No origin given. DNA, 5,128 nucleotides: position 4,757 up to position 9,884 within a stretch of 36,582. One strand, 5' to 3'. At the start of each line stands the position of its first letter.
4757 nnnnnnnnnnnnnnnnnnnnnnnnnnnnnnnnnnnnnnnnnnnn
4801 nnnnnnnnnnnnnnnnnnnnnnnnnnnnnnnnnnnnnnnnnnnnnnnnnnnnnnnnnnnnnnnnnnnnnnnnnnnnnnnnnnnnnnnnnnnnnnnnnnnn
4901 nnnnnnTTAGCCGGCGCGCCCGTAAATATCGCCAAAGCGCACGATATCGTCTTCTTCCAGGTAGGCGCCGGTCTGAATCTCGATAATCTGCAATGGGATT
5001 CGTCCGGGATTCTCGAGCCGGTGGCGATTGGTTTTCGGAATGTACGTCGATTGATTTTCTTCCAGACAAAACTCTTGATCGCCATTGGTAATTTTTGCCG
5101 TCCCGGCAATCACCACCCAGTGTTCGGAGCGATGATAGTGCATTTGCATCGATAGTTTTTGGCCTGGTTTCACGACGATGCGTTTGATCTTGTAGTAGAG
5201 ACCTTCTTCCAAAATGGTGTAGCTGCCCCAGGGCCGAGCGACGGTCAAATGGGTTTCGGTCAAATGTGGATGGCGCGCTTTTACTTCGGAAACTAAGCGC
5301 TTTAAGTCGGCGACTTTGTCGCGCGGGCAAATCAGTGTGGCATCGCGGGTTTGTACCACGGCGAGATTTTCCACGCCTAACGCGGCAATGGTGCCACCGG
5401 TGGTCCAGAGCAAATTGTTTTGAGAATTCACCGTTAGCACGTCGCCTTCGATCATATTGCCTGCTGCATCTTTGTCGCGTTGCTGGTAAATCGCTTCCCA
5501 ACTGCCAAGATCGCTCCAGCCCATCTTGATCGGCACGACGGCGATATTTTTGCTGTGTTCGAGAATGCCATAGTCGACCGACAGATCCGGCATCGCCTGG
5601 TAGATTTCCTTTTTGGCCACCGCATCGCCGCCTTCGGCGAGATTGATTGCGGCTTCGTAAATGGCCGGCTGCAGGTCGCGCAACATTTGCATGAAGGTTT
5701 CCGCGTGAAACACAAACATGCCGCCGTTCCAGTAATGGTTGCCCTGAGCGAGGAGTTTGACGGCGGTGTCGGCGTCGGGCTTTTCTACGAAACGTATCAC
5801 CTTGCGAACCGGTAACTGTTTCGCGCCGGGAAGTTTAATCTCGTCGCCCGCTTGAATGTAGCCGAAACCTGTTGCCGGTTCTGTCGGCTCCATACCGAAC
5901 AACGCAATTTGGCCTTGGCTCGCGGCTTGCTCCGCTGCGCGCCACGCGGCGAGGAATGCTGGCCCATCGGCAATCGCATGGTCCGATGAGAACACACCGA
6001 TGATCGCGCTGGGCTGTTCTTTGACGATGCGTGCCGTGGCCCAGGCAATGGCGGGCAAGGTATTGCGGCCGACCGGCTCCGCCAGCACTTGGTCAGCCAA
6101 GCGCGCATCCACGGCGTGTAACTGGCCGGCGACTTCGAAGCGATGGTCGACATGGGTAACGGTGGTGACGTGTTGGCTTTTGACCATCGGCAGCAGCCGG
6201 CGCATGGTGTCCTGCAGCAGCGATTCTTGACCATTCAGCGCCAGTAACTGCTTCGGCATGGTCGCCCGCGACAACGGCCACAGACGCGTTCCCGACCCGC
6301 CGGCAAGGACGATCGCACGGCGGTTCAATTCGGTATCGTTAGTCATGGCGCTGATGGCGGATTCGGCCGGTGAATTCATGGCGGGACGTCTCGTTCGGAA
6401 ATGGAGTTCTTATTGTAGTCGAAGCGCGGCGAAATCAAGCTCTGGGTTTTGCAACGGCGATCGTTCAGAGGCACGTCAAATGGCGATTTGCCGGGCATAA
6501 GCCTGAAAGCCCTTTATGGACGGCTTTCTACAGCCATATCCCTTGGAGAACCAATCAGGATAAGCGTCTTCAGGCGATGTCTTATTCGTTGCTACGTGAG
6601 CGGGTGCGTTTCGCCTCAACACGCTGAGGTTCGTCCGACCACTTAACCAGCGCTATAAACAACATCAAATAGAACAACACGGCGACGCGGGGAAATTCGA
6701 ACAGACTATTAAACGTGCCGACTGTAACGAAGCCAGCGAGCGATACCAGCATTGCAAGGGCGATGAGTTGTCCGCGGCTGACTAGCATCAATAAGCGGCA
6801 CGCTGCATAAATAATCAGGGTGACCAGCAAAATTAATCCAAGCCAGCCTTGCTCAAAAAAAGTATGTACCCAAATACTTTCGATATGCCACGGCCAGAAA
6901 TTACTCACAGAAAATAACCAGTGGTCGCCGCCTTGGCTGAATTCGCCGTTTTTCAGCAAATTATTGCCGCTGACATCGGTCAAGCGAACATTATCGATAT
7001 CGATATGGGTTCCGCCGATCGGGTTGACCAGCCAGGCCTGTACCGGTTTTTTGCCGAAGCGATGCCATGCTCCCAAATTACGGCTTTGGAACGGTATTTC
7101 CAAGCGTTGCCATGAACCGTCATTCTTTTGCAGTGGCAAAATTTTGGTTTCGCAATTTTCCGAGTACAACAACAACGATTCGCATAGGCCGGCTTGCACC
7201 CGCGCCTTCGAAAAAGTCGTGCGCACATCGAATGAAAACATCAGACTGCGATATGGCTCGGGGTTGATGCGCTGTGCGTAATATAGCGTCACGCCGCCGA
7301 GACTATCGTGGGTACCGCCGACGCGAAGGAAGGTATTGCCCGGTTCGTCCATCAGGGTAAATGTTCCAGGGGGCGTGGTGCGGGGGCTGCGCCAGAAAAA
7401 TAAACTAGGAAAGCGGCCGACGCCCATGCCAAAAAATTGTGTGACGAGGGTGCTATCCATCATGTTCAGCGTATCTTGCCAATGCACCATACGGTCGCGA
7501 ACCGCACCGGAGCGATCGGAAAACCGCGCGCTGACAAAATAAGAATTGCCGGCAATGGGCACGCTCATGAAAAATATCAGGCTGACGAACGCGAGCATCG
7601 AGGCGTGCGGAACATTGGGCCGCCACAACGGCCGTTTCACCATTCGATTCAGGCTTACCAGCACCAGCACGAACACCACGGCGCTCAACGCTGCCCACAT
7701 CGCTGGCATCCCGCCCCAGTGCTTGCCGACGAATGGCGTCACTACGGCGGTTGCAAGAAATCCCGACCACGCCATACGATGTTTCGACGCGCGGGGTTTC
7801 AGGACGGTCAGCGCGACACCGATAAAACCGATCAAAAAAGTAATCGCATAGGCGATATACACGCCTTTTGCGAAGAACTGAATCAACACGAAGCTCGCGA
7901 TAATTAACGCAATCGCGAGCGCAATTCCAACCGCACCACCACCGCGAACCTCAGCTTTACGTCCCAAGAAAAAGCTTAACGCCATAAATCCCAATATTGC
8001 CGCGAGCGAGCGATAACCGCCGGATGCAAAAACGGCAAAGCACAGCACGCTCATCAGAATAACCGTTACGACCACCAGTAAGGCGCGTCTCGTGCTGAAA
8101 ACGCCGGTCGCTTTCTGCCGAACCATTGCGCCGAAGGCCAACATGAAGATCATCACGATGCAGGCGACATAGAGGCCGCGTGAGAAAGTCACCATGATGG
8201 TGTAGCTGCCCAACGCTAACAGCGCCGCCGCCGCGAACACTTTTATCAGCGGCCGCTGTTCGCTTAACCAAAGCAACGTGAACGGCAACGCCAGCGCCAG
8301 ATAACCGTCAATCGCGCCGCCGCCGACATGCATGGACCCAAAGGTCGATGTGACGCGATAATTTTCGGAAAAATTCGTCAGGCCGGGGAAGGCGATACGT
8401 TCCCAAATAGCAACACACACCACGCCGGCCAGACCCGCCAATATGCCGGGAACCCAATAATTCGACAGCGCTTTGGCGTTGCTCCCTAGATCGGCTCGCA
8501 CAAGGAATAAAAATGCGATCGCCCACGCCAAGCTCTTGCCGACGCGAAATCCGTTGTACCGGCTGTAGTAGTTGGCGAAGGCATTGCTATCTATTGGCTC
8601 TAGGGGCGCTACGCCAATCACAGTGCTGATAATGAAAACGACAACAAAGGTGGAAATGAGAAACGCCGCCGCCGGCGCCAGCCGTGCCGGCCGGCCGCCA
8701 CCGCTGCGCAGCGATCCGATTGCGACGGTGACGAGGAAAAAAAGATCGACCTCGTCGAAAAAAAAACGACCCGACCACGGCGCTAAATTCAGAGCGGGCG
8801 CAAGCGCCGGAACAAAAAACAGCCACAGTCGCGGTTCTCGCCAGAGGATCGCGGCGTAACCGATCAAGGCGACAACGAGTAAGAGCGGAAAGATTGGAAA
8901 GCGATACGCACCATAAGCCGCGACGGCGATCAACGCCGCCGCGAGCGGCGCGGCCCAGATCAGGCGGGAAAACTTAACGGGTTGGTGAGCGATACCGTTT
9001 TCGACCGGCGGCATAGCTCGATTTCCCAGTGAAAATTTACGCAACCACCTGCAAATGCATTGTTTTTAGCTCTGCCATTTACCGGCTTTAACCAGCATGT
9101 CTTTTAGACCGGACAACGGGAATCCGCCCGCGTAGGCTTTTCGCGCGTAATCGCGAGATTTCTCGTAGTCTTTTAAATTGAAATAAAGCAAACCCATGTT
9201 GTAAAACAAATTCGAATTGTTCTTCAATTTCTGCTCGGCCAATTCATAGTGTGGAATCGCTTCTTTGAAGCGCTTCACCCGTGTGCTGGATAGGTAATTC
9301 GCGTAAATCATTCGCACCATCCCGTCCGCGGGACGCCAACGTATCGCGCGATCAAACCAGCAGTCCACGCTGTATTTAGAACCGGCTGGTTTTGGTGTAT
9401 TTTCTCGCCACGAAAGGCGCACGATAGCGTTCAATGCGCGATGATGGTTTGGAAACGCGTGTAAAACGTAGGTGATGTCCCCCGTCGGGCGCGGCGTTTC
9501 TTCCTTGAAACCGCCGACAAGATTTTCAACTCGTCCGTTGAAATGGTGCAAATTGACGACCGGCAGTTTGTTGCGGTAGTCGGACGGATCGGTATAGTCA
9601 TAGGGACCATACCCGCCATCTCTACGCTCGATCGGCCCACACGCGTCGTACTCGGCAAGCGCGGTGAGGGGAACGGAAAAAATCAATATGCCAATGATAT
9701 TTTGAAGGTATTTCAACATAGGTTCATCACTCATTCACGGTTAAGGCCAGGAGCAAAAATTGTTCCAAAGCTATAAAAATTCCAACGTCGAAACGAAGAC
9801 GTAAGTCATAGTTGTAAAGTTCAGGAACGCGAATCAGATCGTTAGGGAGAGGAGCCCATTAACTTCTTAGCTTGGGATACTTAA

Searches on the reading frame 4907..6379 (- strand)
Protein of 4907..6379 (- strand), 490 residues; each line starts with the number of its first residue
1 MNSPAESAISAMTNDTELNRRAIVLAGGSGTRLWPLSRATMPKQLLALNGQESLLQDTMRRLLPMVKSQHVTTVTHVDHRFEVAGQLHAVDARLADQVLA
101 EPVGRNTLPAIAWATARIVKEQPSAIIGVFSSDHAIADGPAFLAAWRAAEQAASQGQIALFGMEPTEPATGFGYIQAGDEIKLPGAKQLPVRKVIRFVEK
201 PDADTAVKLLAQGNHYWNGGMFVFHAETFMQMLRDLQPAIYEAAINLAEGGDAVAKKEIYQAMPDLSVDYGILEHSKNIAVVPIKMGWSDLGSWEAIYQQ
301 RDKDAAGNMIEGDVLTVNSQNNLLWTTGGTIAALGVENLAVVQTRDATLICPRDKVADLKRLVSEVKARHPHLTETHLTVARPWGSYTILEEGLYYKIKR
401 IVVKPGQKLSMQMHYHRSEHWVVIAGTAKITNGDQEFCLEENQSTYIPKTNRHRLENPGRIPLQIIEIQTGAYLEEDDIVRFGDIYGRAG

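Call 6: search_protein_families(library=ncbifam, proteins=[window:4907-6379:-], max_evalue=0.00001)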
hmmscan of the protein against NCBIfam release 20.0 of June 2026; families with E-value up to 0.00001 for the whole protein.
window:4907-6379:- (490 aa): 3 families
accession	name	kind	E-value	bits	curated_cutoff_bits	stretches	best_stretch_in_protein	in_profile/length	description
TIGR01479.1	GMP_PMI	equivalog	2.9e-162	540.7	372.95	1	22-488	3-467/467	mannose-1-phosphate guanylyltransferase/mannose-6-phosphate isomerase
NF012004.0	PRK15460.1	equivalog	1.9e-132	442.3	859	1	22-488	8-477/478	mannose-1-phosphate guanyltransferase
TIGR03992.1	Arch_glmU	subfamily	1.8e-06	27.1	292.1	0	21-80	2-59/393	bifunctional sugar-1-phosphate nucleotidylyltransferase/acetyltransferase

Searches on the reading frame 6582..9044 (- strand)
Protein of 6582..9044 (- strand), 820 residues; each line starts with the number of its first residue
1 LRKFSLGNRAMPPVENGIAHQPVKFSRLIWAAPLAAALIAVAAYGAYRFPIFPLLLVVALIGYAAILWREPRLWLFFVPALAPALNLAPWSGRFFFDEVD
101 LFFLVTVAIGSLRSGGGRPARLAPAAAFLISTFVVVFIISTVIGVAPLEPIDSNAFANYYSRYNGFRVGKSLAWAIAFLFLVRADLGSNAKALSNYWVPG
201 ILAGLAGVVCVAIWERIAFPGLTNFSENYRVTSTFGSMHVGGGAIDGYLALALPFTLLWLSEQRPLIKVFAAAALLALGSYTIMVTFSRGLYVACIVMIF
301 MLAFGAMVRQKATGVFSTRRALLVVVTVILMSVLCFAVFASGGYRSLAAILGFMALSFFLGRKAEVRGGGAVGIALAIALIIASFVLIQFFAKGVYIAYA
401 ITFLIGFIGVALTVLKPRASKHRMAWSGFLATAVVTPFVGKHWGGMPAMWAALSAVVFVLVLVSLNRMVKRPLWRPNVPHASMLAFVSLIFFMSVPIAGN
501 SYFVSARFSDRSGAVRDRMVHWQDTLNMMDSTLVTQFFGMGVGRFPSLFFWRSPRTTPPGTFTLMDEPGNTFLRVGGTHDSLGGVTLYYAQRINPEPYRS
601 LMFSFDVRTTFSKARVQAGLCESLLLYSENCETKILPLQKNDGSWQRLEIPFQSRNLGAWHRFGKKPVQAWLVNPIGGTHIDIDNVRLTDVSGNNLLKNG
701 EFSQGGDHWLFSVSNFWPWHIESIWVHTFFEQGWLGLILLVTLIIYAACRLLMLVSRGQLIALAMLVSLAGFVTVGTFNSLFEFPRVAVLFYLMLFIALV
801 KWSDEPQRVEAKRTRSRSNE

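Call 3: search_protein_families(library=ncbifam, proteins=[window:6582-9044:-])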
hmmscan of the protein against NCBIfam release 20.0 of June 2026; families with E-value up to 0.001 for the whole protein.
window:6582-9044:- (820 aa): 0 families

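Call 4: search_protein_families(library=pfam, proteins=[window:6582-9044:-])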
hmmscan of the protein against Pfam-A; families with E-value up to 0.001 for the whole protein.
window:6582-9044:- (820 aa): 0 families

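Call 76: search_protein_families(library=pfam, proteins=[window:6582-9044:-], max_evalue=0.01)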
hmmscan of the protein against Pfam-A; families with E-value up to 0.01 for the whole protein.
window:6582-9044:- (820 aa): 1 family
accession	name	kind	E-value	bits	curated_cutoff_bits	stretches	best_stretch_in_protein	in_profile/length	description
PF04932.20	Wzy_C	-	0.0012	19.1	31.7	1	449-576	18-137/149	O-Antigen ligase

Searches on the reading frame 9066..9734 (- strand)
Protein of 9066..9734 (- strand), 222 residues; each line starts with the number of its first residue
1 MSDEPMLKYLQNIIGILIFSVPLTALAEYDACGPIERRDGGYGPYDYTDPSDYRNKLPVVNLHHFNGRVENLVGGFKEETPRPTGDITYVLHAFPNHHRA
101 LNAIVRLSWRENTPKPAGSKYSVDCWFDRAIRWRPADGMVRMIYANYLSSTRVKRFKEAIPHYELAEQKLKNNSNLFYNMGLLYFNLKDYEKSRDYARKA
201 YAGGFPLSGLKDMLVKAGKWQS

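Call 3: search_protein_families(library=ncbifam, proteins=[window:9066-9734:-])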
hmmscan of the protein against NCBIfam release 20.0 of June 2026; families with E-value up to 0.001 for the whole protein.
window:9066-9734:- (222 aa): 2 families
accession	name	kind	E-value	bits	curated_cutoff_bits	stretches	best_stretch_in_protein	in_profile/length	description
NF040959.1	MamA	equivalog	7.6e-06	25.5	200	1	127-200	94-165/204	magnetosome protein MamA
NF047371.1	FlcA_CTERM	equivalog_domain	0.00036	19.1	300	1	152-193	451-492/646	periplasmic flagellar collar protein FlcA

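Call 4: search_protein_families(library=pfam, proteins=[window:9066-9734:-])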
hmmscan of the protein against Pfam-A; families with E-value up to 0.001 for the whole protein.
window:9066-9734:- (222 aa): 3 families
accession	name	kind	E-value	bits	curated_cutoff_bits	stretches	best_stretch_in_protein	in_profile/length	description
PF07719.23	TPR_2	-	3e-06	27.4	27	1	176-201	3-28/34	Tetratricopeptide repeat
PF00515.34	TPR_1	-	5.7e-06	26.4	27.8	1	176-200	3-27/34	Tetratricopeptide repeat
PF13181.12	TPR_8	-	1.9e-05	24.9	25.7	1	176-200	3-27/34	Tetratricopeptide repeat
